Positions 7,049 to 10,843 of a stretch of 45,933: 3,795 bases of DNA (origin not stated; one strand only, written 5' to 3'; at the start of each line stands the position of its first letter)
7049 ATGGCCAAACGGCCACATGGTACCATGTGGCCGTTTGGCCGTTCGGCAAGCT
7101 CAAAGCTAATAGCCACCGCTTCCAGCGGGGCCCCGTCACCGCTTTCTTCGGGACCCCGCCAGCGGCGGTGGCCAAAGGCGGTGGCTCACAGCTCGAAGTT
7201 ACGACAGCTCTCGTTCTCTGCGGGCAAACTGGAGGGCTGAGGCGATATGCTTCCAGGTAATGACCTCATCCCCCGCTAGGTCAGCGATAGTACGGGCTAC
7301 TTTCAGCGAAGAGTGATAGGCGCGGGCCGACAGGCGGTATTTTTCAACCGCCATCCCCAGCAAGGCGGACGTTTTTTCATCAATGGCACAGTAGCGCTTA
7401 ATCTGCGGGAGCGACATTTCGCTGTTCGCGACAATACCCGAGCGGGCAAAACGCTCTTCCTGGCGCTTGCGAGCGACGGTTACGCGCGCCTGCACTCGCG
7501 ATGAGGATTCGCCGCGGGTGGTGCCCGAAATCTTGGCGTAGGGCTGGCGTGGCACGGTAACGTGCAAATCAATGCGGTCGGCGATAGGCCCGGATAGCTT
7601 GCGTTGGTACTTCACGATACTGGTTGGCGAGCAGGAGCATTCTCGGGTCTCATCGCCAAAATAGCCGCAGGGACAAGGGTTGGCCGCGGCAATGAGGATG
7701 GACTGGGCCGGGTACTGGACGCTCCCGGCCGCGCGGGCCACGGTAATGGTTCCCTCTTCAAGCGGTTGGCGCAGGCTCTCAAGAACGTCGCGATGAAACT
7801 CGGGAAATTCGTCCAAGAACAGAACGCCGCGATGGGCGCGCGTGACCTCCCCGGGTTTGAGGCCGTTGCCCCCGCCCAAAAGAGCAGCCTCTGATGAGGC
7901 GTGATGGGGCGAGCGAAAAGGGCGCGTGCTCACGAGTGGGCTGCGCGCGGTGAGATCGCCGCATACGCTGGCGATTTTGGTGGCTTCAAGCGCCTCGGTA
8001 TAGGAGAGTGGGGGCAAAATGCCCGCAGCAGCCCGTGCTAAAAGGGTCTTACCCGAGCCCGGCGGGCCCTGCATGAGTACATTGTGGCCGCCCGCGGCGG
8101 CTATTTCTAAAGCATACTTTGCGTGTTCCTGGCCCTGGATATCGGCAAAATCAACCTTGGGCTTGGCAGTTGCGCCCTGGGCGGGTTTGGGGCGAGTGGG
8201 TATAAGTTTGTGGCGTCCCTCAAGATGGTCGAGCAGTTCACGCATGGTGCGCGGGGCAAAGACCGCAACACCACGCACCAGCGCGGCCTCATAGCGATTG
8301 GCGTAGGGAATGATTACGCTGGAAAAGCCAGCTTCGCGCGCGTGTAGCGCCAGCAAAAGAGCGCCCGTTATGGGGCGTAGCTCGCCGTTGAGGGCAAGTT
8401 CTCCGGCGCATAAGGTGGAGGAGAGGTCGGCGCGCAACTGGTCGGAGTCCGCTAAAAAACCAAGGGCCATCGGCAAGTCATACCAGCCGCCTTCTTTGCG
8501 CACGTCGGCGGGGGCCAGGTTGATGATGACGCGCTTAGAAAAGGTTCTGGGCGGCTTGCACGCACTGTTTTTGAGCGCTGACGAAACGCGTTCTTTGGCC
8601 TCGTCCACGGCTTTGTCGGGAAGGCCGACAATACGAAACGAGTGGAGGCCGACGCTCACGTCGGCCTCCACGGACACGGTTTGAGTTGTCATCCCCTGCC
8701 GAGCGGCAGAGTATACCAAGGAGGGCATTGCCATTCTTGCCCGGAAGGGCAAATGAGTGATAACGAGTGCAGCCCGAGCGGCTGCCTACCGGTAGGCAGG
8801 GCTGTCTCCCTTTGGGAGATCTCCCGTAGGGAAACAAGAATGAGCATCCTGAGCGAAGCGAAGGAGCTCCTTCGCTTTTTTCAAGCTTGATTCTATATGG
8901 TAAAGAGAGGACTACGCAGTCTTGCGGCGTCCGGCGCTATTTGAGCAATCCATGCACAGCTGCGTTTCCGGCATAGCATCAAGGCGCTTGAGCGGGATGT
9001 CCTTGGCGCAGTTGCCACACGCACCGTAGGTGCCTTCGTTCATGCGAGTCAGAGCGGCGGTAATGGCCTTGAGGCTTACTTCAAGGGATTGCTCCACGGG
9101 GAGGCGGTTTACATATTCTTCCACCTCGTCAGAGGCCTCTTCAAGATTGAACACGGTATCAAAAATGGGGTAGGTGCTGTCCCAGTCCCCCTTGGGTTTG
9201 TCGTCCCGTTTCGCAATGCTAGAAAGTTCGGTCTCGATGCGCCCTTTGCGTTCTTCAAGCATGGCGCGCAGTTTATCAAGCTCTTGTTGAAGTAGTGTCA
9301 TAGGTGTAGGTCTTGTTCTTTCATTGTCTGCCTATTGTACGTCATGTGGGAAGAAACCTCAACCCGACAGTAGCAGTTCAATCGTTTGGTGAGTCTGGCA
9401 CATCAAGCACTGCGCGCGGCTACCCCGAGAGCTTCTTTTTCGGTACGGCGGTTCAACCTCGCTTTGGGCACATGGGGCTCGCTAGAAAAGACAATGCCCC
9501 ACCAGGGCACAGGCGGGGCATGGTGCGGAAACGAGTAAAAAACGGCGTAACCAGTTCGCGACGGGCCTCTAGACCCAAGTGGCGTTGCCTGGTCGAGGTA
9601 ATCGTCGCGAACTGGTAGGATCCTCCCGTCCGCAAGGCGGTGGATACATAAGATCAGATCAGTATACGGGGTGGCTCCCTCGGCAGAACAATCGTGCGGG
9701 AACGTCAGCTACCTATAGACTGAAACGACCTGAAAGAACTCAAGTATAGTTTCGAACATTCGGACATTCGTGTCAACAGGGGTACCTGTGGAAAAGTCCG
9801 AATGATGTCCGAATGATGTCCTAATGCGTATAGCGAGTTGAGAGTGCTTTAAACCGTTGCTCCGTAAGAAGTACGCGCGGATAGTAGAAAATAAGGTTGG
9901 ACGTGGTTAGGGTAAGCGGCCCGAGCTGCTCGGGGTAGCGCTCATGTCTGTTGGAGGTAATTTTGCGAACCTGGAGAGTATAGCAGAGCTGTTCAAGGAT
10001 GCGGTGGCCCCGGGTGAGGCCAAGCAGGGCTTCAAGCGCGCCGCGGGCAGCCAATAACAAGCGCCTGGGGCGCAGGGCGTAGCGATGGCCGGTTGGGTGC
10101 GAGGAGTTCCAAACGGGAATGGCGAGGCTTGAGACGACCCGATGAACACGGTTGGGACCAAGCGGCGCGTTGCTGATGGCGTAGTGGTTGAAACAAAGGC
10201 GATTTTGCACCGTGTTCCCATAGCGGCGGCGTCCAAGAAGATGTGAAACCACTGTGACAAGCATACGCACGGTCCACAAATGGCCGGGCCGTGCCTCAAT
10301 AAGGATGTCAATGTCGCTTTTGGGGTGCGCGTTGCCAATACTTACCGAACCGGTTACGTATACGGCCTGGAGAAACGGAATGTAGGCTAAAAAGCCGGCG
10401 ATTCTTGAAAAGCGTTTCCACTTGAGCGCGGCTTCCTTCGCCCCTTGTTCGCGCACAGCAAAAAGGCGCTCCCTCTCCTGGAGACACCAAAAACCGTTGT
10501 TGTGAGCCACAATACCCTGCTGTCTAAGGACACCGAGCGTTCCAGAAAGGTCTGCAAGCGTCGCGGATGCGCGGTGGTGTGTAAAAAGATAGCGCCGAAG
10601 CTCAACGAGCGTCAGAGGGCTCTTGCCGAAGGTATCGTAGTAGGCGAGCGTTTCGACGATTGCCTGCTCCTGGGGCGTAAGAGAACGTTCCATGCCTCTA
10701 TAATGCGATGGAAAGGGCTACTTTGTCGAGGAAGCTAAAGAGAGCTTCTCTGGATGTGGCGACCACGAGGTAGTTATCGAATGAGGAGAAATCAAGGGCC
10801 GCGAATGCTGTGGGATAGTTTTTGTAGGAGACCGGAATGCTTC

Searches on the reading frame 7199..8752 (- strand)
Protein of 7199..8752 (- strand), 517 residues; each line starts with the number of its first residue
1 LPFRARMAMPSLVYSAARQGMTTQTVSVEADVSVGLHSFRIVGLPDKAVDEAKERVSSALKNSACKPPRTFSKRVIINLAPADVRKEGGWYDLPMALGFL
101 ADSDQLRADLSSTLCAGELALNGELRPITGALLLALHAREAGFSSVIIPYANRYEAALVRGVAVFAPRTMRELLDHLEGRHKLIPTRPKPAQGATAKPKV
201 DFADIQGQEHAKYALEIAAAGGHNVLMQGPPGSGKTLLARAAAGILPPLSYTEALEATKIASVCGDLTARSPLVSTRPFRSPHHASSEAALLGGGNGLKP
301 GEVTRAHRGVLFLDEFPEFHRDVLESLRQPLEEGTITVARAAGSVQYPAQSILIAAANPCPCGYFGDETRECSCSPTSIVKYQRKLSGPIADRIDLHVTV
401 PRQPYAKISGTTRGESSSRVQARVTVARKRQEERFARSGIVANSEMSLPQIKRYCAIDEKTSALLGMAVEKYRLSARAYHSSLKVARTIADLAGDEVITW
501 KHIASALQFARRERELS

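Call 71: search_protein_families(library=pfam, max_evalue=0.001, proteins=[window:7199-8752:-])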
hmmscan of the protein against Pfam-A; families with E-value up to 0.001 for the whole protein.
window:7199-8752:- (517 aa): 8 families
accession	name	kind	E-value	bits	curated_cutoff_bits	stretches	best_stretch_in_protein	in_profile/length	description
PF01078.27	Mg_chelatase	-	5.3e-91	304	20.3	1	201-406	1-205/207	Magnesium chelatase, subunit ChlI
PF13541.12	ChlI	-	1.7e-38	131.7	27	1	28-152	1-121/121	Subunit ChlI of Mg-chelatase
PF13335.12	Mg_chelatase_C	-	4.6e-29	101.3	26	1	414-509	1-93/94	Magnesium chelatase, subunit ChlI C-terminal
PF07728.20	AAA_5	-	2.7e-10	40.9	22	1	224-361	1-125/139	AAA domain (dynein-related subfamily)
PF00493.29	MCM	-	3.8e-10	39.7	23.3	1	298-364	112-178/224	MCM P-loop domain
PF00158.32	Sigma54_activat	-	3.1e-06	27.4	20.2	1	215-358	15-142/168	Sigma-54 interaction domain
PF07724.20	AAA_2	-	4.3e-05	24.1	27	1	224-343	5-109/166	AAA domain (Cdc48 subfamily)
PF00004.35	AAA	-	8.9e-05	23.4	21.2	1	225-321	1-71/131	ATPase family associated with various cellular activities (AAA)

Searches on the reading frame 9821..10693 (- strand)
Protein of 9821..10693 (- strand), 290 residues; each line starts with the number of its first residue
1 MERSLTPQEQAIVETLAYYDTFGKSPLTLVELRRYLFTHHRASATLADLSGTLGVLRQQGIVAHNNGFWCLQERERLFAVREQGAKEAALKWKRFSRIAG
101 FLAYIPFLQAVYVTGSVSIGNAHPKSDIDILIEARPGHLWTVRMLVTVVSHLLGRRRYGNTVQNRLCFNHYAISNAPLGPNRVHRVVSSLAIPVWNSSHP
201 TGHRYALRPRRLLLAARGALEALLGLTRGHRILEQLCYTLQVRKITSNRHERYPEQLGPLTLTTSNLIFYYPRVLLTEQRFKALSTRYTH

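Call 71: search_protein_families(library=pfam, max_evalue=0.001, proteins=[window:9821-10693:-])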
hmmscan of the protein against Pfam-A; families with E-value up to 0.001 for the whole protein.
window:9821-10693:- (290 aa): 1 family
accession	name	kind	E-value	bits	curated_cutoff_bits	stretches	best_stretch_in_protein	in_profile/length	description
PF01909.29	NTP_transf_2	-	6.6e-06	26.9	21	1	109-137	15-43/93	Nucleotidyltransferase domain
